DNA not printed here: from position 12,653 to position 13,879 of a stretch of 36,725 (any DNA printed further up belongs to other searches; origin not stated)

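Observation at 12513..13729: DHH/DHHA1 phosphoesterase inserted as a moron in the head-morphogenesis module behind a low-GC leader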

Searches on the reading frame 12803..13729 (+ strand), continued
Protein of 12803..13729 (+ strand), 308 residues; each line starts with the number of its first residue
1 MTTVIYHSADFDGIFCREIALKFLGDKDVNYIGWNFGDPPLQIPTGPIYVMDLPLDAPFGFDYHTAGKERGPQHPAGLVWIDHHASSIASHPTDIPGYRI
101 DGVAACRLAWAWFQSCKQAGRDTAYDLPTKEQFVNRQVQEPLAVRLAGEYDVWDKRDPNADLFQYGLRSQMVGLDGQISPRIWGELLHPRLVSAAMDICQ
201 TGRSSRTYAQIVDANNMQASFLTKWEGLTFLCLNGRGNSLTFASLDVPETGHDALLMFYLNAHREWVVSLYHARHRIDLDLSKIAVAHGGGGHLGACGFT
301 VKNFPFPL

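Call 42: search_protein_representatives(alignment_id=A1)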
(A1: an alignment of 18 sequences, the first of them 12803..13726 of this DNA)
Query: 18 sequences, 306 profile positions. Proteins with E-value up to 0.001 (for the whole library): 6830; up to 1e-10: 3491; up to 1e-30: 747. The best 150 are listed.
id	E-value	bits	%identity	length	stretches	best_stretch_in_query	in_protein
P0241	2.4e-145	500.1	-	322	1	1-305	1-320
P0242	2.2e-137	474.0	-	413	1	2-304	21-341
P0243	2.6e-128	444.2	-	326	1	1-305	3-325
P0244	4.0e-128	443.6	-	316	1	2-305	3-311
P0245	8.0e-125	432.7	-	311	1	1-304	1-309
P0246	9.2e-125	432.5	-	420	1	2-305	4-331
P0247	5.1e-124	430.1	-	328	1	1-305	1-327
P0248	2.5e-123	427.8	-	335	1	2-303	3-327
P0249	1.3e-119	415.6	-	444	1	2-305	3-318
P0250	4.2e-116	404.1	-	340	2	79-305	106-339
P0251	1.0e-112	393.0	-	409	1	2-301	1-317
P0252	1.6e-108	379.2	-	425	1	2-305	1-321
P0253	4.5e-104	364.6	-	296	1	4-302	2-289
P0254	7.2e-104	363.9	-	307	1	1-302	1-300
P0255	3.4e-103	361.7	-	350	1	1-305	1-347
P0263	7.0e-93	327.8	-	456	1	2-305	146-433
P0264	9.6e-92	324.1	-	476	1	3-305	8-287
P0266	1.4e-90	320.3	-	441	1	3-305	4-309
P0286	1.8e-80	287.1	-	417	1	1-304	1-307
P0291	6.6e-79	281.9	-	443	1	3-299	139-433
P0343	3.3e-65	236.9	-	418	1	1-299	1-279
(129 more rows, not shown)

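Call 43: find_related_loci(query=A1, collection=viral_contigs, flank=6000)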
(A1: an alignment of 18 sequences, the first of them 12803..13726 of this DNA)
Query A1 (308 aa) in viral_contigs; peptide patterns used: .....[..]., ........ (x = any residue, [..] = any of these).
128 stretches matched a pattern; 108 encode a relative of the query (tblastn E <= 1e-3); the best 80 are kept; 80 distinct loci.
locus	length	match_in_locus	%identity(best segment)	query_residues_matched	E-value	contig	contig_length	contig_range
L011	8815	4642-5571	59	2-308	1e-105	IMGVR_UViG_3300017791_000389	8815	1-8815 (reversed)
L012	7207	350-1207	60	1-306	2e-100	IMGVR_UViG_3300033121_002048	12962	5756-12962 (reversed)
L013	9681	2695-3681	52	2-306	2e-100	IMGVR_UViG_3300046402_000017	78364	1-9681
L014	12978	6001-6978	54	2-306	7e-99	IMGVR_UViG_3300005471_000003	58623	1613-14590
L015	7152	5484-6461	54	2-306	9e-99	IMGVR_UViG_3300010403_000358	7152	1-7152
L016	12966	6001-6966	54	2-306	1e-94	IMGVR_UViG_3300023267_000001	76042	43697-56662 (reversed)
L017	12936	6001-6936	53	2-306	9e-92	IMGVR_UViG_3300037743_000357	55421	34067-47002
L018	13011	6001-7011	51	1-305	3e-90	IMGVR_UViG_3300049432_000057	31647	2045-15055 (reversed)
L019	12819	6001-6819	54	1-288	4e-89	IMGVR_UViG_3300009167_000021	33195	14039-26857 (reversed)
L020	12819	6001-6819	54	1-288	4e-89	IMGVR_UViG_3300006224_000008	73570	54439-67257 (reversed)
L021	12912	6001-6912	53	1-306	1e-87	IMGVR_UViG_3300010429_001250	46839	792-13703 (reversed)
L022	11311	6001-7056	48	2-306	4e-87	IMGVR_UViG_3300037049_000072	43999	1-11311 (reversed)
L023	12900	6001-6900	58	2-306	5e-99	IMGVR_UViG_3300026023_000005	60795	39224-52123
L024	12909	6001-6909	50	2-306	1e-84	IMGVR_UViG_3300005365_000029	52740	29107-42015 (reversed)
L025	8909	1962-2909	54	3-306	2e-84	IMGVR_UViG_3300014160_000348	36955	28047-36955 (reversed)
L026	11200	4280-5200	51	3-308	1e-82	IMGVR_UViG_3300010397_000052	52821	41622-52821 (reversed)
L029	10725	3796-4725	48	2-306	9e-81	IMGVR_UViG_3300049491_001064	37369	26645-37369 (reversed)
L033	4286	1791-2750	50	3-308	6e-80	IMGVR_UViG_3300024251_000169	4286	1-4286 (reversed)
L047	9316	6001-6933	48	2-308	3e-71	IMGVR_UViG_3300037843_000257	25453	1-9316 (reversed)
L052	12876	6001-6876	42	2-308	3e-68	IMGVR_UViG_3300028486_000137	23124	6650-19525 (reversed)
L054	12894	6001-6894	42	3-308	4e-66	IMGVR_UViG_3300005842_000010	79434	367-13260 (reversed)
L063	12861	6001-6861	46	2-306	3e-63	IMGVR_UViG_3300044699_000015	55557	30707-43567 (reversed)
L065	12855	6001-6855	43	4-308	9e-63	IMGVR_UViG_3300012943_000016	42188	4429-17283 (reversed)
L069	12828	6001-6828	41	2-306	6e-61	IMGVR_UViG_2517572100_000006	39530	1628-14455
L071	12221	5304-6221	45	3-306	2e-60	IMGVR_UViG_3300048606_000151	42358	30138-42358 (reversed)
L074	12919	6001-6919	47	3-308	1e-68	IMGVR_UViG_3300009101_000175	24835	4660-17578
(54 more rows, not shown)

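Call 44: find_related_loci(query=A1, collection=genome_contigs, flank=6000)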
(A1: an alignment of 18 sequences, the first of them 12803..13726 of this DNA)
Query A1 (308 aa) in genome_contigs; peptide patterns used: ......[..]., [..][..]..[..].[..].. (x = any residue, [..] = any of these).
37 stretches matched a pattern; 10 encode a relative of the query (tblastn E <= 1e-3); 10 distinct loci.
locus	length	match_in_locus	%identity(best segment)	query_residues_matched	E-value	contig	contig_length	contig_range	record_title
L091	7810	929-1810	60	2-308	8e-113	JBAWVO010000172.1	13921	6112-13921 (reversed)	MAG: Planctomycetota bacterium isolate ELA013 MAG013_172, whole genome shotgun sequence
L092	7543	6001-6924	58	2-306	6e-109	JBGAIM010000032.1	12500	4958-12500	MAG: Limisphaerales bacterium isolate MAG_AAO_H125.05 AAOH125-5_opera_contig_8606, whole genome shotgun sequence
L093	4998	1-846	56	9-306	4e-92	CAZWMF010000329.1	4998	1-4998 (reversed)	MAG TPA_asm: uncultured Opitutaceae bacterium isolate binchicken_co162_22 genome assembly, contig: NODE_48268_length_499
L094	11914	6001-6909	54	2-306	4e-85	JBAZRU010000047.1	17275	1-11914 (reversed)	MAG: Candidatus Hydrogenedentales bacterium isolate SO_2017_GW1_155 NODE_12431_length_17275_cov_0.916200_OW334_2017, who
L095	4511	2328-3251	50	2-306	2e-83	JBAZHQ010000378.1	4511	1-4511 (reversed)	MAG: Opitutaceae bacterium isolate SO_2017_LW3_74 NODE_73776_length_4511_cov_0.585995_LW162_2017, whole genome shotgun s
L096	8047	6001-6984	46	2-307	1e-72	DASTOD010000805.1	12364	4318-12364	MAG TPA_asm: Candidatus Binatia bacterium isolate SMAG_U2161 k141_610007, whole genome shotgun sequence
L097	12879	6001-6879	48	2-307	3e-70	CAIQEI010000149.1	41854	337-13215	MAG: uncultured Verrucomicrobia subdivision 3 bacterium isolate Umea3p4_bin-0310 genome assembly, contig: bin-0310:149/1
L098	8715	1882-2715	45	3-306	4e-66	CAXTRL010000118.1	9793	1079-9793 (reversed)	MAG TPA_asm: uncultured Armatimonadales bacterium isolate public_SRR13125477_metawrap_bin.3 genome assembly, contig: pub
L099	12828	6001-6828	41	2-306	6e-62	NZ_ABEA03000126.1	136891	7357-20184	Geminisphaera colitermitum TAV2 ObacDRAFT_Scaffold2.1_C126, whole genome shotgun sequence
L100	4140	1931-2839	40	2-306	5e-57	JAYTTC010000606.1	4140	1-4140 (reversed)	MAG: Verrucomicrobiales bacterium isolate GFS_5300 GFS_5300_605, whole genome shotgun sequence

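Call 50: search_protein_families(library=phrogs, proteins=[L071:3539-5020:+, L029:4795-6771:+, L026:2271-4070:-, L029:7723-9942:+, L065:3196-4050:+, L026:5655-6224:+, L029:1945-2910:+, L023:7094-7744:-, L097:3693-5513:+, L054:8834-10840:+], max_evalue=0.001)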
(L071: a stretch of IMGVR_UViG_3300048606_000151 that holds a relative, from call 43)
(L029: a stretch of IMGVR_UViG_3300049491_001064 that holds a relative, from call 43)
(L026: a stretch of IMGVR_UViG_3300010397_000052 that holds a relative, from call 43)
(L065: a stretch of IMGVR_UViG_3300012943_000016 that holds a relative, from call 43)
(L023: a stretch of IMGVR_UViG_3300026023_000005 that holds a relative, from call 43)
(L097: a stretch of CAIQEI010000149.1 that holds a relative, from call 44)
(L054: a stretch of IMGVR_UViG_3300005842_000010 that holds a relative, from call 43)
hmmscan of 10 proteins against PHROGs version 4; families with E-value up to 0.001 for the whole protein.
L071:3539-5020:+ (493 aa): 8 families
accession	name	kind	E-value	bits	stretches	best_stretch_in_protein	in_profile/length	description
phrog_19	-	DNA, RNA and nucleotide metabolism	2.8e-106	357.8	1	26-478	154-588/621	DnaB-like replicative helicase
phrog_243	-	DNA, RNA and nucleotide metabolism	1.4e-36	126.8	1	202-471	14-268/273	DnaB-like replicative helicase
phrog_11530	-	unknown function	3.9e-35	122.4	1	307-459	5-146/184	-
phrog_239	-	DNA, RNA and nucleotide metabolism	1.5e-34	121.1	1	179-485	320-613/801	DNA primase/helicase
phrog_23150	-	unknown function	4.2e-17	63.4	1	36-242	12-213/217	-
phrog_5482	-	unknown function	7.8e-11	42.3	1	183-473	12-301/341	-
phrog_19347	-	unknown function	4.8e-09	37.5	1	399-470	1-78/79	-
phrog_20000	-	unknown function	0.00066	20.7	0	20-95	17-90/132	-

L029:4795-6771:+ (658 aa): 0 families

L026:2271-4070:- (599 aa): 0 families

L029:7723-9942:+ (739 aa): 0 families

L065:3196-4050:+ (284 aa): 1 family
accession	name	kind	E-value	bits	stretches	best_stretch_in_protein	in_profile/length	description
phrog_210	-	unknown function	3.1e-56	191.7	1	1-279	1-272/274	-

L026:5655-6224:+ (189 aa): 0 families

L029:1945-2910:+ (321 aa): 1 family
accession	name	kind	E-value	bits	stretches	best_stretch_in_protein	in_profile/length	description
phrog_2045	-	unknown function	4.7e-76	257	1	4-281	1-240/299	-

L023:7094-7744:- (216 aa): 6 families
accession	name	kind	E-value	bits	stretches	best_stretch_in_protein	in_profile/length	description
phrog_374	-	DNA, RNA and nucleotide metabolism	7.4e-55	187.9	1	9-170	199-365/617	HNH endonuclease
phrog_3377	-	DNA, RNA and nucleotide metabolism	3.4e-44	152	1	73-205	9-143/196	HNH endonuclease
phrog_8790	-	DNA, RNA and nucleotide metabolism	1.9e-40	140.3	1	72-164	19-111/241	restriction endonuclease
phrog_2081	-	DNA, RNA and nucleotide metabolism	3.4e-28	100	1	44-163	60-202/433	HNH endonuclease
phrog_953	-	DNA, RNA and nucleotide metabolism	4.5e-13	50.3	1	77-146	223-295/420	HNH endonuclease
phrog_4578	-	DNA, RNA and nucleotide metabolism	0.00021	22.2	1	119-159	21-62/130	HNH endonuclease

L097:3693-5513:+ (606 aa): 10 families
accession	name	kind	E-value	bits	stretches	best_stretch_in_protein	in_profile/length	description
phrog_18726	-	unknown function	7.9e-27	95.1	2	115-354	60-300/572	-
phrog_4715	-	DNA, RNA and nucleotide metabolism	5.3e-24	85.5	1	26-263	149-348/630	ParB-like partition protein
phrog_6218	-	DNA, RNA and nucleotide metabolism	2.7e-19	70.7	1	29-257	10-181/506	ParB-like partition protein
phrog_3264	-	DNA, RNA and nucleotide metabolism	6.8e-16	59.8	2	117-193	91-164/337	ParB-like partition protein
phrog_1033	-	DNA, RNA and nucleotide metabolism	8.8e-16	59.6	1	123-259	84-216/334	ParB-like partition protein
phrog_620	-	DNA, RNA and nucleotide metabolism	4.2e-07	31.3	0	121-171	52-99/217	ParB-like partition protein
phrog_15982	-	unknown function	2e-05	24.8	1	101-307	56-259/453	-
phrog_8071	-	DNA, RNA and nucleotide metabolism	4.3e-05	23.9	0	124-201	53-126/389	ParB-like partition protein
phrog_7783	-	unknown function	0.00024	20.9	1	123-279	53-203/634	-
phrog_21315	-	unknown function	0.00057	20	0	124-264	55-198/415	-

L054:8834-10840:+ (668 aa): 1 family
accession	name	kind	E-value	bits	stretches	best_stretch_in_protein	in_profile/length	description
phrog_3287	-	head and packaging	5.2e-13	49.7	1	130-314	100-276/524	virion structural protein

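Call 58: find_encoding_contigs(protein=P0004, flank=8000, max_places=1)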
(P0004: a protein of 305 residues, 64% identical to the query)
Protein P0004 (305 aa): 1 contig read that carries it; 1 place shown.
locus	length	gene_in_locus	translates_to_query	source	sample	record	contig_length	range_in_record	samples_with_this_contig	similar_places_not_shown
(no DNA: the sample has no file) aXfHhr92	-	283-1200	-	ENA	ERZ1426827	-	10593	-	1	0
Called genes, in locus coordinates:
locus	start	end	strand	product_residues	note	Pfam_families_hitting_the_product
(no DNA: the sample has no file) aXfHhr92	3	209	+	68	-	?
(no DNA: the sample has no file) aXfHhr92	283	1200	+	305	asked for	-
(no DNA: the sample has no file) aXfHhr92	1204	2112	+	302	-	PF09414:RNA_ligase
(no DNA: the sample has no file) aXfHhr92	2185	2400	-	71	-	-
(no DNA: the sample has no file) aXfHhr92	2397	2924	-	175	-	-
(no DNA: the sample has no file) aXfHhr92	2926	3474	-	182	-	-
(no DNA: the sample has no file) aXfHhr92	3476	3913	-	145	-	-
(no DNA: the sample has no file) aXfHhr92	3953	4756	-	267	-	-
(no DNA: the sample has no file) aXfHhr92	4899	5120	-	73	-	-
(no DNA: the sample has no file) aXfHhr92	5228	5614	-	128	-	-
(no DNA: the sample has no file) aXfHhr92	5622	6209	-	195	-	-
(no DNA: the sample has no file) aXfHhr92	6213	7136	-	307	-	-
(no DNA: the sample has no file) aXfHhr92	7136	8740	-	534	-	PF13229:Beta_helix (weak)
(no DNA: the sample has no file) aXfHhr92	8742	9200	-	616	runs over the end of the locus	?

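Call 59: find_encoding_contigs(protein=P0002, flank=5000, max_places=1)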
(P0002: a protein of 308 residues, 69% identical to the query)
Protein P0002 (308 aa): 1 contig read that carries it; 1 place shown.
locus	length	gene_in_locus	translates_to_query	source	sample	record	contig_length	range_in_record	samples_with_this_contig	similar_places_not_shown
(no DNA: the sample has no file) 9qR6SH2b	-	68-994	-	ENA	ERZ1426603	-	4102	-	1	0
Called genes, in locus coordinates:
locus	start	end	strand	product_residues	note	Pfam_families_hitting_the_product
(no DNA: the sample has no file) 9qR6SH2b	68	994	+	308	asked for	-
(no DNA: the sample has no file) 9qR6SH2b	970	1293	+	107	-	-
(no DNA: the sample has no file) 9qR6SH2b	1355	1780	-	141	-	PF07087:DUF1353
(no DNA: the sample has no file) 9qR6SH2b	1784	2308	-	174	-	-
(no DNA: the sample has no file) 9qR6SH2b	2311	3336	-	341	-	PF00535:Glycos_transf_2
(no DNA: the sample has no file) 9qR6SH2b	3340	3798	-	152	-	-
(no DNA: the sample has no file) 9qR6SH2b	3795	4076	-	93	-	-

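Call 60: find_encoding_contigs(protein=P0010, flank=8000, max_places=1)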
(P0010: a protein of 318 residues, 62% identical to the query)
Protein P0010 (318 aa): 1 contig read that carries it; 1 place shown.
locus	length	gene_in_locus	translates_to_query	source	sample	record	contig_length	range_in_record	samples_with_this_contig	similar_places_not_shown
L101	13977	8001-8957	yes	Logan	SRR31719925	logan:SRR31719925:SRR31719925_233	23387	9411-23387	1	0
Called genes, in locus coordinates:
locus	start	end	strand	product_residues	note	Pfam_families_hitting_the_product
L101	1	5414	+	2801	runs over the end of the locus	-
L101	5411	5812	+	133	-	-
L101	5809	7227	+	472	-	-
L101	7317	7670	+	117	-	-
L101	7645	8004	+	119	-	-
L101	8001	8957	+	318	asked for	-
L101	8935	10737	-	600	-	-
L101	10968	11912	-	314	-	PF00535:Glycos_transf_2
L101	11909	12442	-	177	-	PF13578:Methyltransf_24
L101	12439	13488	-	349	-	PF01073:3Beta_HSD (weak), PF01370:Epimerase, PF02719:Polysacc_synt_2 (weak), PF04321:RmlD_sub_bind, PF16363:GDP_Man_Dehyd, PF07993:NAD_binding_4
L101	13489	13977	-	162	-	?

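Call 61: search_protein_families(library=pfam, proteins=[P0242, P0246, P0249, P0252, P0263, P0264, P0266, P0291, P0286, P0343], max_evalue=0.01)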
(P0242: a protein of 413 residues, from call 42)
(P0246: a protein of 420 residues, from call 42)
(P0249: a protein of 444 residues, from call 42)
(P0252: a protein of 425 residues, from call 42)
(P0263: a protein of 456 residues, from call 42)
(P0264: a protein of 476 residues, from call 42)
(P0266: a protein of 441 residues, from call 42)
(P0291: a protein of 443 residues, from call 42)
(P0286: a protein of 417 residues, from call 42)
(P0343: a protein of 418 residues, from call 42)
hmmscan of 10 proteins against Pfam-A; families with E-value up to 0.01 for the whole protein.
P0242 (413 aa): 1 family
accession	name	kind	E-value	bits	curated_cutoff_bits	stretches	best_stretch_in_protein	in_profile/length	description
PF02272.25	DHHA1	-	0.0064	17.4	25.9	0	279-337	21-84/102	DHHA1 domain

P0246 (420 aa): 0 families

P0249 (444 aa): 0 families

P0252 (425 aa): 1 family
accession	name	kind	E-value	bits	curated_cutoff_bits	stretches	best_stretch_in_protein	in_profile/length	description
PF02272.25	DHHA1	-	0.0033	18.3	25.9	0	278-316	43-84/102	DHHA1 domain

P0263 (456 aa): 1 family
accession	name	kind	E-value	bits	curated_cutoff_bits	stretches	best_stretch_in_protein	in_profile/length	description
PF02272.25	DHHA1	-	0.0016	19.3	25.9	1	388-447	41-97/102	DHHA1 domain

P0264 (476 aa): 0 families

P0266 (441 aa): 0 families

P0291 (443 aa): 1 family
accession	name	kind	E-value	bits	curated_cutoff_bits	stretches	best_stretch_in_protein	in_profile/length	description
PF02272.25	DHHA1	-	0.00029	21.7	25.9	1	403-440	50-90/102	DHHA1 domain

P0286 (417 aa): 0 families

P0343 (418 aa): 0 families

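Call 62: get_annotated_region(hit=H2, flank=5000)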
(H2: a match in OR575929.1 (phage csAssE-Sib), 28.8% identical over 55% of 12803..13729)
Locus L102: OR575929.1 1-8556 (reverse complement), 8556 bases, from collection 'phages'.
description: Phage csAssE-Sib, complete genome.
organism: phage csAssE-Sib (NCBI taxid 3092639)
taxonomy: Viruses; Duplodnaviria; Heunggongvirae; Uroviricota; Caudoviricetes
host: -; source: human gut; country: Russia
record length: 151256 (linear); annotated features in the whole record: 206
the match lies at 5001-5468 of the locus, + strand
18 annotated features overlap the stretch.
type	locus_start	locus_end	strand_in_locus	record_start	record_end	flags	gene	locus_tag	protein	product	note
CDS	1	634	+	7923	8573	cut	-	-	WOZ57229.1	dUTPase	-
CDS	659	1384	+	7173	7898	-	-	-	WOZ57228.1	ATPase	ATPase, coil-coil protein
tRNA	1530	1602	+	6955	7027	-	-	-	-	tRNA-Met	-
tRNA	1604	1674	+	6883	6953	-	-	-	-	tRNA-Gln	-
tRNA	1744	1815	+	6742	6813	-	-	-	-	tRNA-Arg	-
tRNA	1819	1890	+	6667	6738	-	-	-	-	tRNA-Cys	-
CDS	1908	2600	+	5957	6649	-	-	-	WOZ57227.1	MmcB-like DNA repair protein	-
CDS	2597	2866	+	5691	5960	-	-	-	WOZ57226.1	putative DNA binding protein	-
CDS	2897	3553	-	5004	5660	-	-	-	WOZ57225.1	glycosyl hydrolase family 5 protein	xyloglucanase; glycosyl hydrolase family 5 protein (Bacteroides xyloglucanase)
CDS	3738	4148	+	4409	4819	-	-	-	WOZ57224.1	hypothetical protein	-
CDS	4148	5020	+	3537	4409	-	-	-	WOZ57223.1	polynucleotide kinase, 3 phosphatase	Polynucleotide kinase, 3 phosphatase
CDS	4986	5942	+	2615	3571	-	-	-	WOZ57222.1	phosphodiesterase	bifunctional oligoribonuclease and PAP phosphatase NrnA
CDS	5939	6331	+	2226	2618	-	-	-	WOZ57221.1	hypothetical protein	-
CDS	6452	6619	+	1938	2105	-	-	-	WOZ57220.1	hypothetical protein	-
CDS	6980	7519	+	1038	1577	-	-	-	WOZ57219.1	hypothetical protein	-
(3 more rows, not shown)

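Call 66: search_protein_families(library=pfam, alignment_id=A2, max_evalue=0.001)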
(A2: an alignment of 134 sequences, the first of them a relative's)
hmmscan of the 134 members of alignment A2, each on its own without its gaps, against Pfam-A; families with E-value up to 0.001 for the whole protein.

A. member 1, L005:8875-9318:+ (147 aa): 0 families

B. families by the number of members that match (of 134 scanned): 82 families (the first 25 are shown)
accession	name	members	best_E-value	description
PF00535.33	Glycos_transf_2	5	4.4e-19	Glycosyl transferase family 2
PF17762.8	HTH_ParB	3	4.9e-18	ParB HTH domain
PF10926.14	DUF2800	2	7.3e-65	Protein of unknown function (DUF2800)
PF01555.25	N6_N4_Mtase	2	6.6e-46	DNA methylase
PF02195.25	ParB_N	2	5.6e-24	ParB N-terminal domain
PF19404.4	DUF5977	2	8.1e-20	Family of unknown function (DUF5977)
PF22807.2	TrAA12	2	2.8e-06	TrAA12-like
PF12705.13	PDDEXK_1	2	3.5e-06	PD-(D/E)XK nuclease superfamily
PF08241.18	Methyltransf_11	2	4.2e-05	Methyltransferase domain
PF03796.21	DnaB_C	1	4.9e-63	DnaB-like helicase C terminal domain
PF07505.17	DUF5131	1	6.2e-55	Protein of unknown function (DUF5131)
PF10065.14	DUF2303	1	7.1e-49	Uncharacterized conserved protein (DUF2303)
PF02511.20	Thy1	1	1.3e-47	Thymidylate synthase complementing protein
PF10991.15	Enc34_ssDNA-bd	1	7.3e-40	Enterobacter phage Enc34, ssDNA-binding protein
PF00580.27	UvrD-helicase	1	8.5e-38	UvrD/REP helicase N-terminal domain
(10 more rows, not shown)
